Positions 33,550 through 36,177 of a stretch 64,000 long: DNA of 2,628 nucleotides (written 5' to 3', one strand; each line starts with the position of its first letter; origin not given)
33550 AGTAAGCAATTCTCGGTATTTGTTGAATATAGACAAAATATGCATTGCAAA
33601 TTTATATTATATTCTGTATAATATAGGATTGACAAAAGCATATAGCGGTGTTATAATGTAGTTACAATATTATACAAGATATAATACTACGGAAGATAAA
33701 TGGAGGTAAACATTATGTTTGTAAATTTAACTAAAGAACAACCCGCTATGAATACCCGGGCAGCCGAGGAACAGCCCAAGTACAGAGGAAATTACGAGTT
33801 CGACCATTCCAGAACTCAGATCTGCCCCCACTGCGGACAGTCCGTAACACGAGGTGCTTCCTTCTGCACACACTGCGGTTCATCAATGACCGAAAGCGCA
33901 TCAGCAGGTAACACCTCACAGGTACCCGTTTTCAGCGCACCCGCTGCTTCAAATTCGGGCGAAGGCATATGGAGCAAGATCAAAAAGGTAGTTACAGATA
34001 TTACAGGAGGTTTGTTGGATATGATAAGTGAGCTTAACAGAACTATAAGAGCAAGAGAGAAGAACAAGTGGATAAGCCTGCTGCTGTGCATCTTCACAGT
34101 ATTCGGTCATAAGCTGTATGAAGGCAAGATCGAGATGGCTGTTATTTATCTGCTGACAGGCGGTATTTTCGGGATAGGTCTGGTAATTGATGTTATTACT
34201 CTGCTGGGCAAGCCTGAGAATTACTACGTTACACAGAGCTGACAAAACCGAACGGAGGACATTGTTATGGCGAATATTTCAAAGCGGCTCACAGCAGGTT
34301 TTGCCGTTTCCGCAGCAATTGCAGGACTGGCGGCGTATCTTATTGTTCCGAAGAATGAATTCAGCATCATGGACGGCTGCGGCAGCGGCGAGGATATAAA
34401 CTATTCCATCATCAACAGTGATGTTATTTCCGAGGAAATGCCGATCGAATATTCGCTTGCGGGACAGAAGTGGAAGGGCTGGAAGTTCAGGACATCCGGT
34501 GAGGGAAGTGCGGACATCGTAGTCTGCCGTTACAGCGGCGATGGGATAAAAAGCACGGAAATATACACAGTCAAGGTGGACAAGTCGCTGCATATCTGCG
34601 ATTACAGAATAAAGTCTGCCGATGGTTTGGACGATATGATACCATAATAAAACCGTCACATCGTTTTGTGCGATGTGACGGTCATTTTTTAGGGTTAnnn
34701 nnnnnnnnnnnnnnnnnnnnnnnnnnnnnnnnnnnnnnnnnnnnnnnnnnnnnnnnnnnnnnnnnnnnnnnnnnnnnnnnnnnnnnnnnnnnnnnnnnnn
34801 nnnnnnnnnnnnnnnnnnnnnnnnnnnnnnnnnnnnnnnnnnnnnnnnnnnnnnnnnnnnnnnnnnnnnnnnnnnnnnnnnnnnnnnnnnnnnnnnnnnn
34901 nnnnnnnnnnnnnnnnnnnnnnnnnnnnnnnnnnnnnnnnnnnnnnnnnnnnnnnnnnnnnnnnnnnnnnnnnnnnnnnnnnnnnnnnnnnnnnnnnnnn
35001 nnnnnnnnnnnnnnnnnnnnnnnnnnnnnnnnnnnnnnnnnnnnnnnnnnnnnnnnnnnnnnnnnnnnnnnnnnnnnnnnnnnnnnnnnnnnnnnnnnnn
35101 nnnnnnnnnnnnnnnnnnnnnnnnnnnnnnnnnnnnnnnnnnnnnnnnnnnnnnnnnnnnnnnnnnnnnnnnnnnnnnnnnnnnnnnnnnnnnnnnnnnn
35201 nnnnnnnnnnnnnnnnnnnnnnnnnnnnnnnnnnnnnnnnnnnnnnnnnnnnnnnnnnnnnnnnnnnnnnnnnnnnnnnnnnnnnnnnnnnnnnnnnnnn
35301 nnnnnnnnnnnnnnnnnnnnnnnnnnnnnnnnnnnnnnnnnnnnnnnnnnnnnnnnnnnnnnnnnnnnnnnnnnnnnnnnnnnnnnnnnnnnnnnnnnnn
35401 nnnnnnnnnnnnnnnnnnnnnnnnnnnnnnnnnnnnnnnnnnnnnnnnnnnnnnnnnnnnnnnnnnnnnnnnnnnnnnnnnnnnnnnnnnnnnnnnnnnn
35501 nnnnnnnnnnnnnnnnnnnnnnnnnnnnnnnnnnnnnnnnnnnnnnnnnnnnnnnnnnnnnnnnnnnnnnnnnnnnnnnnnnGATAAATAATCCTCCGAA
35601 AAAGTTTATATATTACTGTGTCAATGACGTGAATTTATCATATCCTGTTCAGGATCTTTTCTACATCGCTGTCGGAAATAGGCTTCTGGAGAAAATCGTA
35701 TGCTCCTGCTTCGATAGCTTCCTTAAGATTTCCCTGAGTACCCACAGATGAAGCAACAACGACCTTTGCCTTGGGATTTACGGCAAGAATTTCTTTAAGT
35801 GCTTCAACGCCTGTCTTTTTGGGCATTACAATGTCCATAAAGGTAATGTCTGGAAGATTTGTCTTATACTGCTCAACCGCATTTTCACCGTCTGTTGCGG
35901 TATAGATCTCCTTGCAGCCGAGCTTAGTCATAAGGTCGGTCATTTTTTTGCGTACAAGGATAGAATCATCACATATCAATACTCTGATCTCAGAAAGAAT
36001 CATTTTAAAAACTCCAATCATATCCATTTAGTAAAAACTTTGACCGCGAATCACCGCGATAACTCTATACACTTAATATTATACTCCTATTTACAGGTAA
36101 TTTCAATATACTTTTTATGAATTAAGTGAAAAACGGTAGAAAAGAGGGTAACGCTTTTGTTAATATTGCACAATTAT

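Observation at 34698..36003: Orphan CheY next to a fusion of four MshEN-type c-di-GMP-receptor motifs and a CheX/CheC-type phosphatase motif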

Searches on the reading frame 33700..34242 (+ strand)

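Call 18: search_protein_families(library=pfam, proteins=[window:33700-34242:+], max_evalue=0.00001)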
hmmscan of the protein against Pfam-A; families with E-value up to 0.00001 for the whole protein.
window:33700-34242:+ (180 aa): 3 families
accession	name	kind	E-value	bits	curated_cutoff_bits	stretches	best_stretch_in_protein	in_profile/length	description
PF05154.21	TM2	-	4.5e-11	43.2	27.9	1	120-166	2-51/51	TM2 domain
PF13248.11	Zn_ribbon_3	-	1.2e-07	31.3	27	1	39-61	2-24/26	zinc-ribbon domain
PF13240.11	Zn_Ribbon_1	-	1.9e-07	31.1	25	1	42-62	2-22/23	zinc-ribbon domain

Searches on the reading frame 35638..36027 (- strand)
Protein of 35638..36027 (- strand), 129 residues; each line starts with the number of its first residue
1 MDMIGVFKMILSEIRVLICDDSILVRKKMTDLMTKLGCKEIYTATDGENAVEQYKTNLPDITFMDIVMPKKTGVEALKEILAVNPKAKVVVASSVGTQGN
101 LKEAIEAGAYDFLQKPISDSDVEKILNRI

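Call 3: search_protein_families(library=pfam, proteins=[window:35638-36027:-], max_evalue=1)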
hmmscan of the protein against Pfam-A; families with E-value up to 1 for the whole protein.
window:35638-36027:- (129 aa): 2 families
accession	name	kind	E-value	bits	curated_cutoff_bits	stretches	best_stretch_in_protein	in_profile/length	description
PF00072.30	Response_reg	-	7.8e-25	87.7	30.2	1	16-126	1-110/111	Response regulator receiver domain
PF13380.12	CoA_binding_2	-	0.15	12.9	22.8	1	43-96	38-89/116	CoA binding domain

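Call 4: search_protein_families(library=ncbifam, proteins=[window:35638-36027:-], max_evalue=1)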
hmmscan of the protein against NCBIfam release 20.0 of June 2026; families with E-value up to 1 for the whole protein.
window:35638-36027:- (129 aa): 101 families (the best 25 are shown)
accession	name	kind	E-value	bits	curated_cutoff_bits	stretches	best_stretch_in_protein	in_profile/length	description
NF041367.1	CheY_Halo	equivalog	1.1e-24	87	200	1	16-127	1-111/114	chemotaxis protein CheY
NF001965.0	PRK00742.1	subfamily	1e-23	84.1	293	1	13-120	3-112/357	chemotaxis-specific protein-glutamate methyltransferase CheB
NF009206.0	PRK12555.1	subfamily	5.1e-21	75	342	1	14-120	1-109/340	chemotaxis-specific protein-glutamate methyltransferase CheB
NF008469.0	PRK11361.1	equivalog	1.1e-17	64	714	1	14-128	5-118/461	acetoacetate metabolism transcriptional regulator AtoC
TIGR02915.1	PEP_resp_reg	equivalog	3.4e-15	55.8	502.6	1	16-128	1-115/445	PEP-CTERM-box response regulator transcription factor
NF051850.1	RespRegRprY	equivalog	3.6e-15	56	370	1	13-122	4-112/234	response regulator transcription factor RprY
NF007969.0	PRK10693.1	equivalog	1.6e-14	53.7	329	1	11-120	5-113/337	two-component system response regulator RssB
NF045944.1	ResRegRpaBCyano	equivalog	3.9e-14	52.6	330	1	17-127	1-109/229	response regulator transcription factor RpaB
NF045505.1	RR_RssB_Pseudo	equivalog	8.4e-14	51.4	700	1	12-121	4-112/394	two-component system response regulator RssB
NF007018.1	PRK09483.1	equivalog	9.8e-14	51.5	280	1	14-123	2-112/217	UvrY/SirA/GacA family response regulator transcription factor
NF047793.1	ResRegPgtA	equivalog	2.6e-13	49.6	650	1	12-121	4-112/414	two-component system response regulator PgtA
NF047654.1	DiguCycDgcRLepto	equivalog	5.1e-13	48.6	500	1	15-120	4-110/295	diguanylate cyclase DgcR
TIGR01818.1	ntrC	equivalog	5.5e-13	48.5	558.6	1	16-121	1-105/463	nitrogen regulation protein NR(I)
NF008318.0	PRK11107.1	equivalog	9.4e-13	47.1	890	1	13-128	667-783/920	two-component sensor histidine kinase BarA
NF007689.0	PRK10365.1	equivalog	1.4e-12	47.2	760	1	9-126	1-117/441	sigma-54-dependent response regulator transcription factor ZraR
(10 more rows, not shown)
